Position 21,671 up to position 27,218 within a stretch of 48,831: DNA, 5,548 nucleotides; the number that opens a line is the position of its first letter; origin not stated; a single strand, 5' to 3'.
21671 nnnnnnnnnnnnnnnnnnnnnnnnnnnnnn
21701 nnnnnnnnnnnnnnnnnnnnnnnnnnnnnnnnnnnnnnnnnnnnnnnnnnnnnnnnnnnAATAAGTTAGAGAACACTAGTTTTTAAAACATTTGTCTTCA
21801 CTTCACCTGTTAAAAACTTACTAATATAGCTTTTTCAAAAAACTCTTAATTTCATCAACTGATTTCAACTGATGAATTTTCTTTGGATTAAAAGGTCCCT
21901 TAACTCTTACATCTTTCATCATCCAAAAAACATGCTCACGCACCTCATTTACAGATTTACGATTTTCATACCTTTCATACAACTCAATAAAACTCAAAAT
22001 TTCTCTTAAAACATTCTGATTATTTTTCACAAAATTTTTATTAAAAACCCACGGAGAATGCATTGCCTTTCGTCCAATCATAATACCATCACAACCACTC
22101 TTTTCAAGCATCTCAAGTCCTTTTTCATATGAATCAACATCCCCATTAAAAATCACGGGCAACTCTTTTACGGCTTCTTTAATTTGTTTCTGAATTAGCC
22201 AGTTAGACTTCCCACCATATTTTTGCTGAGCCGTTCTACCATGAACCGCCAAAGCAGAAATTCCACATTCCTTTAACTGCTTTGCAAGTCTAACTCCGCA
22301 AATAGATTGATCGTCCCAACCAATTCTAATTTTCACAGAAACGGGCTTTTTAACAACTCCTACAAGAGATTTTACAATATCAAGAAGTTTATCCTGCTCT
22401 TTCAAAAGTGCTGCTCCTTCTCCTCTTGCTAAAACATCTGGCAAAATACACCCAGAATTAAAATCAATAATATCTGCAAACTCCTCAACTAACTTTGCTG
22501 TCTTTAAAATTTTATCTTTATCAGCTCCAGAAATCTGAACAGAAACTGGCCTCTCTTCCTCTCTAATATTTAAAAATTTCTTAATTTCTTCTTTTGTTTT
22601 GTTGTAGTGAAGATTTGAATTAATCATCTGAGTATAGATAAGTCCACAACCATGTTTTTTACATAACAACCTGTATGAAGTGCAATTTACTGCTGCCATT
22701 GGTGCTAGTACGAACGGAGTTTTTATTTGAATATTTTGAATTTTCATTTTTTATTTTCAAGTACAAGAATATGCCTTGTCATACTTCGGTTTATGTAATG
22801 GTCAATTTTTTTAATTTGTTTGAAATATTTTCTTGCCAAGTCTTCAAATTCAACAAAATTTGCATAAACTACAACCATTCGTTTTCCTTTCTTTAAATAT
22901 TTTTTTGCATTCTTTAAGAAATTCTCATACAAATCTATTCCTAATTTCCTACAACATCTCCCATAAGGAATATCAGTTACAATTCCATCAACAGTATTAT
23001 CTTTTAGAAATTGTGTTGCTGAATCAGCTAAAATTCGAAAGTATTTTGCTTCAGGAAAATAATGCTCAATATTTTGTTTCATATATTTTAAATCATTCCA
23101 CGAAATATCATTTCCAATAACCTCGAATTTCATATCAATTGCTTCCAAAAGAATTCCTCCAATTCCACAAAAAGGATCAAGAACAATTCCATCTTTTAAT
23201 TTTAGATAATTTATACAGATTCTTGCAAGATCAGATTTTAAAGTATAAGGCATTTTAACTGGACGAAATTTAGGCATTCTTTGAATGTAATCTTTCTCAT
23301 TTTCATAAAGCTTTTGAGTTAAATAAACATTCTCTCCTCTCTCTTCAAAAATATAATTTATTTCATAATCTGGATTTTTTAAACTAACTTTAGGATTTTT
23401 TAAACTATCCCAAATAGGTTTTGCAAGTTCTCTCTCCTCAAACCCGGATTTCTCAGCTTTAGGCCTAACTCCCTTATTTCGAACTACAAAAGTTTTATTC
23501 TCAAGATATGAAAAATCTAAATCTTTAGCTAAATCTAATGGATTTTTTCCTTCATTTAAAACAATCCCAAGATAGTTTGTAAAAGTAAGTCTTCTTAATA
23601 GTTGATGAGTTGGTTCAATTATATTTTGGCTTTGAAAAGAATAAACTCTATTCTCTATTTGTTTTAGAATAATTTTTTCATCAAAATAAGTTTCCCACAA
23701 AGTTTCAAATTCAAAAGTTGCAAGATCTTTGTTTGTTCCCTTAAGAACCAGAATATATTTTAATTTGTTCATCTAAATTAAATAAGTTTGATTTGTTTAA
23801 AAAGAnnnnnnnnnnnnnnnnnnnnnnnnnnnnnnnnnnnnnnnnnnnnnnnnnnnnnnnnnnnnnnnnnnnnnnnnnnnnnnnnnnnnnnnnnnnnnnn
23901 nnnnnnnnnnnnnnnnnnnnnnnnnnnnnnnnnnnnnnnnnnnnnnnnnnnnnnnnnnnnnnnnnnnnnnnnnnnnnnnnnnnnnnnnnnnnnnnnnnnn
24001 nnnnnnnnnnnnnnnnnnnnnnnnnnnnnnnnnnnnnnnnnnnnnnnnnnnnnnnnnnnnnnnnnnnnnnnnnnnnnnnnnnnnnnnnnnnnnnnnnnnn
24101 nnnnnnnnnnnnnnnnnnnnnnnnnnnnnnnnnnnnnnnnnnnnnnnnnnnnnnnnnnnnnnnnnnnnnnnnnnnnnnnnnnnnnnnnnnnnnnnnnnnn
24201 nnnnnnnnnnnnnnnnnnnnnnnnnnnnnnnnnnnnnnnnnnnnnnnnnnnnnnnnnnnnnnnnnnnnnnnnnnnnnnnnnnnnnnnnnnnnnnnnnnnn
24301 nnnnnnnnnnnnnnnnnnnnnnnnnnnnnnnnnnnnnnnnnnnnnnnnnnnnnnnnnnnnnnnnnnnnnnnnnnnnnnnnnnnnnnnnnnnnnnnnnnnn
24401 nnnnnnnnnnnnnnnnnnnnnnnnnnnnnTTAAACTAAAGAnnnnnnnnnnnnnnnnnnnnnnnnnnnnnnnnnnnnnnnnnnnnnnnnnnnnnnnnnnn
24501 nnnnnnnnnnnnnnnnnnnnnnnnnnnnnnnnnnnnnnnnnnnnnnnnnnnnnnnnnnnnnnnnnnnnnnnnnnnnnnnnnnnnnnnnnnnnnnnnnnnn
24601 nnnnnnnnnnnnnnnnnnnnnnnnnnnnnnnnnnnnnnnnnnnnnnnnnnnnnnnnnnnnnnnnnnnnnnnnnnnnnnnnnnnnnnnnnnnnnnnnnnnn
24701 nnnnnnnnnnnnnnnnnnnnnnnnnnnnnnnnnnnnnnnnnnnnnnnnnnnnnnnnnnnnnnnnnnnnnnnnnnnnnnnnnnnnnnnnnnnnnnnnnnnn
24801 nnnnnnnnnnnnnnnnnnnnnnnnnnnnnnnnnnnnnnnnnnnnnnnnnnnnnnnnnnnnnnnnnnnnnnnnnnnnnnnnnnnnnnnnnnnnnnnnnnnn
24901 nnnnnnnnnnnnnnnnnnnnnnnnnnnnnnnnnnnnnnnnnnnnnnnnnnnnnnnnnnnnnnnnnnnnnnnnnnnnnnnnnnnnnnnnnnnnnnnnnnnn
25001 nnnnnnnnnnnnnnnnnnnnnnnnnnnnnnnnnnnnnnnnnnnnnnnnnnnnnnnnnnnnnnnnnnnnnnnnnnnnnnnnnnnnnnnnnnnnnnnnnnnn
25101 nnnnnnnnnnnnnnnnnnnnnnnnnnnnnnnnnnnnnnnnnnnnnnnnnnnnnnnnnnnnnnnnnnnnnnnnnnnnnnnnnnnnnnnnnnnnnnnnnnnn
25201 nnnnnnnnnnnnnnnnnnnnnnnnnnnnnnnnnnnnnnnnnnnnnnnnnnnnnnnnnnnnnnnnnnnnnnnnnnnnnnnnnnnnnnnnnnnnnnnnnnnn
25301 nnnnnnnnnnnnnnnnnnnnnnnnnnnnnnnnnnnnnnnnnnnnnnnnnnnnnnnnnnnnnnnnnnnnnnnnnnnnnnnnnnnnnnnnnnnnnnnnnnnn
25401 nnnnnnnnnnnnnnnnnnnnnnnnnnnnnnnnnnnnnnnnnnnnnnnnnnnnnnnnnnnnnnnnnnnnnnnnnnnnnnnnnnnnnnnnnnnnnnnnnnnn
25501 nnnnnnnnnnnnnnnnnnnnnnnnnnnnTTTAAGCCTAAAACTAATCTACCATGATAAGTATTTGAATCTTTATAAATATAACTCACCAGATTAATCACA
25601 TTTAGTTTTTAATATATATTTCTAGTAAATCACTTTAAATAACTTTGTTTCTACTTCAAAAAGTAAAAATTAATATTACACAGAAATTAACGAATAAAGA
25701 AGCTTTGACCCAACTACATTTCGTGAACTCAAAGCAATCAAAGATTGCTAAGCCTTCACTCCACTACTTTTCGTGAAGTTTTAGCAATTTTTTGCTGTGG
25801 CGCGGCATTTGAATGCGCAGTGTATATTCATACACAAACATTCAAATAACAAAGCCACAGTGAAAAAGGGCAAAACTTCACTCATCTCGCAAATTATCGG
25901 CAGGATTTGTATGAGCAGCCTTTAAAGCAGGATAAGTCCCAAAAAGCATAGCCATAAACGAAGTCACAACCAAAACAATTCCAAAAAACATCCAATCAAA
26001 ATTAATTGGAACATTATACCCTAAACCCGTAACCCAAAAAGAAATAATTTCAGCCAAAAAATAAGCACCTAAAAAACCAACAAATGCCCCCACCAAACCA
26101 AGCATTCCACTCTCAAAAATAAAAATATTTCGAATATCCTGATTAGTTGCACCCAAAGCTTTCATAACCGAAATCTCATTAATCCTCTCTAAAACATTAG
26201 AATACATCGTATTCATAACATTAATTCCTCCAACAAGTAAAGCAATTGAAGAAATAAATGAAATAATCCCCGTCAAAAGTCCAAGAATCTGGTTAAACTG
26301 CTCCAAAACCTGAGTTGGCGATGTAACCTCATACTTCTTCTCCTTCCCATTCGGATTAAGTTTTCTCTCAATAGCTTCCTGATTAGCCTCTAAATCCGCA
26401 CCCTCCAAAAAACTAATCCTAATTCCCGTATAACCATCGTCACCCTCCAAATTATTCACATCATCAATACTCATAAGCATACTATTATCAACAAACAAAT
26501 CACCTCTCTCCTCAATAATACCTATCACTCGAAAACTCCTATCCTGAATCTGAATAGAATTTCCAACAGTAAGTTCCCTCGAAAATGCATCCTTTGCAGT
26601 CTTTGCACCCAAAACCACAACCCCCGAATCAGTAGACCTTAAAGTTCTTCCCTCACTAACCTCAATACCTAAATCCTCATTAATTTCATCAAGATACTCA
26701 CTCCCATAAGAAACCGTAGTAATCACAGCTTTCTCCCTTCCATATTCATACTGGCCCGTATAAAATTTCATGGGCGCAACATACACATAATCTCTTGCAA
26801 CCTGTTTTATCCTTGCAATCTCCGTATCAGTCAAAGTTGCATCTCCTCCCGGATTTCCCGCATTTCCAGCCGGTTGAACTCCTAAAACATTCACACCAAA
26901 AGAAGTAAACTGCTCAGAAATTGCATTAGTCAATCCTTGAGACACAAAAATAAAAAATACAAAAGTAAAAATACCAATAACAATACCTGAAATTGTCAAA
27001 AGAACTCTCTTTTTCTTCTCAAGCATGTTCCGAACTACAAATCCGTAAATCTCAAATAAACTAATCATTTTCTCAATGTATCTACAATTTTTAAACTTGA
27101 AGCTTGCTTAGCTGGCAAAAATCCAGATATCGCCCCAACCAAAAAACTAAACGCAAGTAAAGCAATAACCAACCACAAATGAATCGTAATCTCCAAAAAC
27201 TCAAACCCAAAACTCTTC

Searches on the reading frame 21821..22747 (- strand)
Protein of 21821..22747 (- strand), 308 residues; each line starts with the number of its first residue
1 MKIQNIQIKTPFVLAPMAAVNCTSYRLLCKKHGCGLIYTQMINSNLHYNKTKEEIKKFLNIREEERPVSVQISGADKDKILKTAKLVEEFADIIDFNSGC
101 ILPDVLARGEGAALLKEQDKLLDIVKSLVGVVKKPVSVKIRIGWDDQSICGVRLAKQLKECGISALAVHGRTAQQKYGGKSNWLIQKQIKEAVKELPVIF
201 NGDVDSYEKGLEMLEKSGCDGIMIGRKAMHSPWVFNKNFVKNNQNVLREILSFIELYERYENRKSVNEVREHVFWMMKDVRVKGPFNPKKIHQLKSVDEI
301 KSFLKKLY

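Call 28: search_protein_families(library=pfam, proteins=[window:21821-22747:-], max_evalue=0.0001)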
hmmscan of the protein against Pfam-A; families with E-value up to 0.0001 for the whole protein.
window:21821-22747:- (308 aa): 1 family
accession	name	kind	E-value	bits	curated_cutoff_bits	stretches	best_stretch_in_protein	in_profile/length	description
PF01207.24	Dus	-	8.5e-68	229.2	20.4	1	14-286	2-285/311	Dihydrouridine synthase (Dus)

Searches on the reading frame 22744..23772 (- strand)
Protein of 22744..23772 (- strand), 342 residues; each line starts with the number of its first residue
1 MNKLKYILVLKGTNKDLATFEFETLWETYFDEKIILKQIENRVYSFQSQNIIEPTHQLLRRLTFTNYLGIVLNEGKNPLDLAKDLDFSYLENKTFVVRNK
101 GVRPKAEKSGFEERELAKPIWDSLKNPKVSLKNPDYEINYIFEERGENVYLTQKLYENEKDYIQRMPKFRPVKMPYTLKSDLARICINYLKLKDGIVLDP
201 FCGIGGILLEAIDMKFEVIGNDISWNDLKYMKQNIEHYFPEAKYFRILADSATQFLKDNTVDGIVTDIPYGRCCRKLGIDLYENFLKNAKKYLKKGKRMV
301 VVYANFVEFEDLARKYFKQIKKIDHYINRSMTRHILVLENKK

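Call 28: search_protein_families(library=pfam, proteins=[window:22744-23772:-], max_evalue=0.0001)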
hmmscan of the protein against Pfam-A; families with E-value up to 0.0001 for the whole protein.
window:22744-23772:- (342 aa): 6 families
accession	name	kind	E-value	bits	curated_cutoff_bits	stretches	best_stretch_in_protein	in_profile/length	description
PF01170.24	UPF0020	-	9.9e-18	65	22.3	1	167-322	1-183/197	RMKL-like, methyltransferase domain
PF01555.25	N6_N4_Mtase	-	7.3e-10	39.6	26.7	1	109-230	110-218/221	DNA methylase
PF05175.20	MTS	-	7.8e-09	35.8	23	1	187-323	24-160/170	Methyltransferase small domain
PF13847.12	Methyltransf_31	-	5.4e-08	33.1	27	1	194-320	4-122/145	Methyltransferase domain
PF13649.12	Methyltransf_25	-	2.8e-05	25.2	27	0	197-295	1-95/97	Methyltransferase domain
PF09445.16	Methyltransf_15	-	7.2e-05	22.9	22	0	196-271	3-82/165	RNA cap guanine-N2 methyltransferase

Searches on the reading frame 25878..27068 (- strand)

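Call 28: search_protein_families(library=pfam, proteins=[window:25878-27068:-], max_evalue=0.0001)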
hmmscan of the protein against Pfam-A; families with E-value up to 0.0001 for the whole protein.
window:25878-27068:- (396 aa): 2 families
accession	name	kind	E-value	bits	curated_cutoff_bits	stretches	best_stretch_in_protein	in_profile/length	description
PF12704.14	MacB_PCD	-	2.2e-27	97.2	27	1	23-235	2-206/207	MacB-like periplasmic core domain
PF02687.27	FtsX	-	4.1e-23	82.1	25.5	1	271-389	2-120/120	FtsX-like permease C-terminal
